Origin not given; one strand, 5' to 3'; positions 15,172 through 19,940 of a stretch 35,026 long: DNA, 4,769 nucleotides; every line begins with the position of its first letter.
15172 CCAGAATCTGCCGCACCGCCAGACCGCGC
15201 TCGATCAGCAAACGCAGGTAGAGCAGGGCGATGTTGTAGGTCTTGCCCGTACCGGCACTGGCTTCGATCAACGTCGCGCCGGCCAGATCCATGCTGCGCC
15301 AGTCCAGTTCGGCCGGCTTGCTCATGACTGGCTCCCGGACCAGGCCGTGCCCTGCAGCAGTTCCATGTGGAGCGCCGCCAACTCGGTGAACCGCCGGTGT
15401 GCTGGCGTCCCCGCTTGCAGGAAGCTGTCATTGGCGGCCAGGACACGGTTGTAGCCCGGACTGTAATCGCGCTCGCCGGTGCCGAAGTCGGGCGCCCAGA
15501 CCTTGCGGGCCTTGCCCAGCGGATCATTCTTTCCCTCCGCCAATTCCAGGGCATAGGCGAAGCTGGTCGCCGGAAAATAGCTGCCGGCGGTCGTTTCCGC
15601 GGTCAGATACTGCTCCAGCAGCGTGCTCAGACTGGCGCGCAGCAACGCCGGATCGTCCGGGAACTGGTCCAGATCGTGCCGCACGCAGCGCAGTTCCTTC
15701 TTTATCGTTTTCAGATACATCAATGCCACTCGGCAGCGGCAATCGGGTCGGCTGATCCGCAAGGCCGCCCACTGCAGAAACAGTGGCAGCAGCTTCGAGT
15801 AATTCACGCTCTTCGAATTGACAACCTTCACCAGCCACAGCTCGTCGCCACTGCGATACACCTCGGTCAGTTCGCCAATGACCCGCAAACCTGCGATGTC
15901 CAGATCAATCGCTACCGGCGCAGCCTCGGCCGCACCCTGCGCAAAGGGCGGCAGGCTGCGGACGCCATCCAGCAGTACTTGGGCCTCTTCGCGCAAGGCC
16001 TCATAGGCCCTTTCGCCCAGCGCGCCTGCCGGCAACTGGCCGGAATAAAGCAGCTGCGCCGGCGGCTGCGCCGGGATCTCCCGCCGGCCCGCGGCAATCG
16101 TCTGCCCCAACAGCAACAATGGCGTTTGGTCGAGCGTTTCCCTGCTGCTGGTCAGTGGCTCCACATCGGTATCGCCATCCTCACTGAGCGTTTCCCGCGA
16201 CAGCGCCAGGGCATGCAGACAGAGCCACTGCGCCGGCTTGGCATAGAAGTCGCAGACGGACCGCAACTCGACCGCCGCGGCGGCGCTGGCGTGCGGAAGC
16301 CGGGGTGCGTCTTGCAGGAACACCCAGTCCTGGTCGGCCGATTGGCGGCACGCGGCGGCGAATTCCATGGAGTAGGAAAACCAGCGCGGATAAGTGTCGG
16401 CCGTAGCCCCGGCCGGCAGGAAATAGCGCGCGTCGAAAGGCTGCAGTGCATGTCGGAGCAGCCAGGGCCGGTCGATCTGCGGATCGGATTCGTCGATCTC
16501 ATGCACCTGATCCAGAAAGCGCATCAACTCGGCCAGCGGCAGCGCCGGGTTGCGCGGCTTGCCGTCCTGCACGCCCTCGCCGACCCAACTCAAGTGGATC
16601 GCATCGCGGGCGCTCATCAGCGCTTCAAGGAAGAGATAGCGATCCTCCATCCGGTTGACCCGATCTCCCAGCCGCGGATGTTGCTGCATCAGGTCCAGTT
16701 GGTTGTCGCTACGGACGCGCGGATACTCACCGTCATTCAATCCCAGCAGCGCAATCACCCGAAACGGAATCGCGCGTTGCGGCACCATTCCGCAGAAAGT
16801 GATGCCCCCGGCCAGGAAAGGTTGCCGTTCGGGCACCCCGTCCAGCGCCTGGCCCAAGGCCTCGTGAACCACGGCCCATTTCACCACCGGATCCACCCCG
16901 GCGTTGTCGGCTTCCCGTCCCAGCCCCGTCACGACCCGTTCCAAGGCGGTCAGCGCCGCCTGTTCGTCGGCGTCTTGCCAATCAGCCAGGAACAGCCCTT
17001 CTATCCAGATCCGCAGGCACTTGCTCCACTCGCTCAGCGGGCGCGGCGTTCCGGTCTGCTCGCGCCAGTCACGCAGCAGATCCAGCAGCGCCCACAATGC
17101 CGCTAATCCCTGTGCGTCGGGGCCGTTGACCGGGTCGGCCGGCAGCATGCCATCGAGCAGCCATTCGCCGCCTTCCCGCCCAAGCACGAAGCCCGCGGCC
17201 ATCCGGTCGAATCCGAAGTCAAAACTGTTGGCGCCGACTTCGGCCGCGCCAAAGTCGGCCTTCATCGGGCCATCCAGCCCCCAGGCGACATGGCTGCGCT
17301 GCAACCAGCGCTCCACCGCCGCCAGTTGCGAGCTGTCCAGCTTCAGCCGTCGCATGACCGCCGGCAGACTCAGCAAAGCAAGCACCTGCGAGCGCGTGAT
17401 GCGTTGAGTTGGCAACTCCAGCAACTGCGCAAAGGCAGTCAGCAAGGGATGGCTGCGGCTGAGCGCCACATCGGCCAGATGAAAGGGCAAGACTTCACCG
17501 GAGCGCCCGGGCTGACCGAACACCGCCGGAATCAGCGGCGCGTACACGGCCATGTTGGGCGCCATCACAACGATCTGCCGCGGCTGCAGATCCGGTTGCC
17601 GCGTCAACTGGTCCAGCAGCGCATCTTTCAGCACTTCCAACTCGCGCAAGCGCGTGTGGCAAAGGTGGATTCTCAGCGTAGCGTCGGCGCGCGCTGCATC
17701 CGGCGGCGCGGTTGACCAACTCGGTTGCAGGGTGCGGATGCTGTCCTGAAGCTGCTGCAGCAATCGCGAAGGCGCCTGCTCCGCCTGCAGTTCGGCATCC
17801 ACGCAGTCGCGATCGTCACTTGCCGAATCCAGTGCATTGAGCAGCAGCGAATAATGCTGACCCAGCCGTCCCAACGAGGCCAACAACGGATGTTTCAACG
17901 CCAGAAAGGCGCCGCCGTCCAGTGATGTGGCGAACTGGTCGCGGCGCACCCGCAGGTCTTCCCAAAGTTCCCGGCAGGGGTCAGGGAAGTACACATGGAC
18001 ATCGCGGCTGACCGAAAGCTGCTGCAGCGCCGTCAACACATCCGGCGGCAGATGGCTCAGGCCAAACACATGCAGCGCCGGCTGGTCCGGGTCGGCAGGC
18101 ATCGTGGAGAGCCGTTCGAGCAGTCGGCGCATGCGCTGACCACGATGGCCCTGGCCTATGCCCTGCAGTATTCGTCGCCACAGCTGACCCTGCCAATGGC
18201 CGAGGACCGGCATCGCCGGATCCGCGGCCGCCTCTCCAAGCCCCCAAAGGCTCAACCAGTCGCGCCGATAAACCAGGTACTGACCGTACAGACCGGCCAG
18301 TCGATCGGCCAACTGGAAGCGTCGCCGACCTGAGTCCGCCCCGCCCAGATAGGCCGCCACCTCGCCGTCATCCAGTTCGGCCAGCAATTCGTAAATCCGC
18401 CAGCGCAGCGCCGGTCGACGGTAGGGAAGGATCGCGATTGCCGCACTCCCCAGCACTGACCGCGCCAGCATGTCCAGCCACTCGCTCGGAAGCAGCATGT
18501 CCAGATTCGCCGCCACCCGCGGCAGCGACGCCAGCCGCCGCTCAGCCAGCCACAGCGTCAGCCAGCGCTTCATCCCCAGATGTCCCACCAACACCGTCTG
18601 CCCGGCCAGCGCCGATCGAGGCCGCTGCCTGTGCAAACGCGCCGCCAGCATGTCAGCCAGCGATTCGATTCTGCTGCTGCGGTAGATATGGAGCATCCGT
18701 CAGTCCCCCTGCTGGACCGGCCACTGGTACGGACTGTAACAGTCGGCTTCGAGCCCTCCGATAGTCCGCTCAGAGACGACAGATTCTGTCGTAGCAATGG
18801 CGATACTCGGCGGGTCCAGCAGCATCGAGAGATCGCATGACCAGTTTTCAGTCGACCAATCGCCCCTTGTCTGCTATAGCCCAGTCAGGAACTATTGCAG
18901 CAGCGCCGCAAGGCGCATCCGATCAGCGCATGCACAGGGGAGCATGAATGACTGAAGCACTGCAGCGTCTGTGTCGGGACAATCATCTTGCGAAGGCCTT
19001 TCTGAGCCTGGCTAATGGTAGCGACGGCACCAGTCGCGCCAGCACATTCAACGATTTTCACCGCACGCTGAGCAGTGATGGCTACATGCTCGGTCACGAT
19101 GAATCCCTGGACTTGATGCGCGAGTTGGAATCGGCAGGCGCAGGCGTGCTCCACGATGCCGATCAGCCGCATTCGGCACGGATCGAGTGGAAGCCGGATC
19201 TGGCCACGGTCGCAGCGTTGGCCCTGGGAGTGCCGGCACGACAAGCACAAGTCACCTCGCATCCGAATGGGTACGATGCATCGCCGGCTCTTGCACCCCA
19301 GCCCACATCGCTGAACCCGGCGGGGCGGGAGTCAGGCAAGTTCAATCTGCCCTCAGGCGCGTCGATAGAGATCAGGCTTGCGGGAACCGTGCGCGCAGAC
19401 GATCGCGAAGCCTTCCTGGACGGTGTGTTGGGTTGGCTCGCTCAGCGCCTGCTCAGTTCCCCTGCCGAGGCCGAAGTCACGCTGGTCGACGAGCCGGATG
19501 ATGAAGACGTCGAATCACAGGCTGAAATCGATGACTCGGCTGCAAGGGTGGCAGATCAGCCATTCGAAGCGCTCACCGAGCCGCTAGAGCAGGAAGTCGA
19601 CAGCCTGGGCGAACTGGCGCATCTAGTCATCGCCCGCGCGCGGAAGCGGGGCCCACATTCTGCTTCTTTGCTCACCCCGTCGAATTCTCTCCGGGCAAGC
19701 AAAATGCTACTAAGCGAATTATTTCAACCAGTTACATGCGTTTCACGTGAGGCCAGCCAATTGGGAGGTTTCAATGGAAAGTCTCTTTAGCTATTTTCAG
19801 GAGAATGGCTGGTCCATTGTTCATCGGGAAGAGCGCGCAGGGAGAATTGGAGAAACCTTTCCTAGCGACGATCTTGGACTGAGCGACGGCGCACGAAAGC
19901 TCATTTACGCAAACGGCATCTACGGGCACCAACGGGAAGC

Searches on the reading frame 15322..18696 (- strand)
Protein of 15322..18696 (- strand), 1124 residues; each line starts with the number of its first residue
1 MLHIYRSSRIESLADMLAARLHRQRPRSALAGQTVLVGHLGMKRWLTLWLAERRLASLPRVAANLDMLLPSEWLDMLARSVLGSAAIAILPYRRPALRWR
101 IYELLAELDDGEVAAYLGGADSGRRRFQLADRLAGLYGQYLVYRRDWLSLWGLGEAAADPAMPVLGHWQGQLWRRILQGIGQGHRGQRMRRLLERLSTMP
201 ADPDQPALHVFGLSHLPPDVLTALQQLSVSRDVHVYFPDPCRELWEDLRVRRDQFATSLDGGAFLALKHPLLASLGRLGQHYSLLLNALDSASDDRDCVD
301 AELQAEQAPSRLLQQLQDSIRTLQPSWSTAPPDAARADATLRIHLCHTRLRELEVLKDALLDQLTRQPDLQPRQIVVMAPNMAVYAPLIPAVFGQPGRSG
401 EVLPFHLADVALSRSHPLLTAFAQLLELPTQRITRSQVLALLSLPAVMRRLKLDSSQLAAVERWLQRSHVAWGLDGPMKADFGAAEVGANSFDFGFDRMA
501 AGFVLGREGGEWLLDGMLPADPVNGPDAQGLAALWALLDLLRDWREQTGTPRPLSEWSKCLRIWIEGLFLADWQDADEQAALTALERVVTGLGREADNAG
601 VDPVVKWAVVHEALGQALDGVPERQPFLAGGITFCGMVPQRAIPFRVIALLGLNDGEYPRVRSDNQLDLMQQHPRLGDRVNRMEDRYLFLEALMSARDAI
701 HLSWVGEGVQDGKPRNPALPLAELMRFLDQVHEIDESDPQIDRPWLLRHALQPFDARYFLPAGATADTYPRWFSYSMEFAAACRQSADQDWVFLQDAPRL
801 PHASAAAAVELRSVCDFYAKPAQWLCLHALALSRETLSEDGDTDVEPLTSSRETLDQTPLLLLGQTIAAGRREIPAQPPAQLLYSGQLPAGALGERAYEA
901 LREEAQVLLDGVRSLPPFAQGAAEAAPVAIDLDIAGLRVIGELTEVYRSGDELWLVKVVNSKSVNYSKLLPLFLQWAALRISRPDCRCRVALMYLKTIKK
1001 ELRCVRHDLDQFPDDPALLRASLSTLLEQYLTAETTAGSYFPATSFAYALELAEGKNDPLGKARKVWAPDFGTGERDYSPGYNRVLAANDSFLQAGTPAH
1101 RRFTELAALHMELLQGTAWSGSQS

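Call 47: find_related_loci(query=window:15322-18696:-, collection=genome_contigs, flank=10000)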
Query window:15322-18696:- (1124 aa) in genome_contigs; peptide patterns used: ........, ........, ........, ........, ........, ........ (x = any residue, [..] = any of these).
78 stretches matched a pattern, but none encodes a relative of the query by tblastn (E <= 1e-3).

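Call 84: search_protein_families(library=ncbifam, proteins=[window:15322-18696:-], max_evalue=0.00001)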
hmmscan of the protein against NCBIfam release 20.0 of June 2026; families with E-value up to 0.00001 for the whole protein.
window:15322-18696:- (1124 aa): 2 families
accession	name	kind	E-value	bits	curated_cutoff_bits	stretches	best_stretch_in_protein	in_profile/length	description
TIGR01450.1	recC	equivalog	1.8e-219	731.5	582.9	1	2-1078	1-1062/1063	exodeoxyribonuclease V subunit gamma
NF008289.0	PRK11069.1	equivalog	9.7e-158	526.7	1470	2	267-983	295-991/1122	exodeoxyribonuclease V subunit gamma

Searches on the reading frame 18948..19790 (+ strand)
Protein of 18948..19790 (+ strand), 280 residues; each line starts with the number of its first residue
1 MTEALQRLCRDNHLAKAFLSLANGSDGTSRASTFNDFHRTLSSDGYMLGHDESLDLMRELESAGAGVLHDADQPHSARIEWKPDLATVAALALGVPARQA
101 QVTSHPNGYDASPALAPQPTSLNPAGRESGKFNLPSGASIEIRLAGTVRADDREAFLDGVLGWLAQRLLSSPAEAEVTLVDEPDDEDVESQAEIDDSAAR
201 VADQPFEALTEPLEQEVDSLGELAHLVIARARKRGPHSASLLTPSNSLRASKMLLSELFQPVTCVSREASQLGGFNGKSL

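Call 4: search_protein_families(library=pfam, proteins=[window:18948-19790:+], max_evalue=0.01)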
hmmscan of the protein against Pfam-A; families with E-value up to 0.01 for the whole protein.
window:18948-19790:+ (280 aa): 0 families

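Call 5: search_protein_families(library=padloc, proteins=[window:18948-19790:+], max_evalue=0.01)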
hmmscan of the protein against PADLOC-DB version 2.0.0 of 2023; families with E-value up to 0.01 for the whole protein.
window:18948-19790:+ (280 aa): 0 families

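Call 6: search_protein_families(library=ncbifam, proteins=[window:18948-19790:+], max_evalue=0.01)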
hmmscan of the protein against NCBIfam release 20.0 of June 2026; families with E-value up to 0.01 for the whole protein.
window:18948-19790:+ (280 aa): 0 families

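Call 21: search_protein_families(library=pfam, proteins=[window:18948-19790:+], max_evalue=10)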
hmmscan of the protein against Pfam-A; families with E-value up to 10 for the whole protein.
window:18948-19790:+ (280 aa): 0 families

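Call 70: search_protein_families(library=phrogs, proteins=[window:18948-19790:+], max_evalue=0.01)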
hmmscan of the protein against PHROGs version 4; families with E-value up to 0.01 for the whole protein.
window:18948-19790:+ (280 aa): 0 families
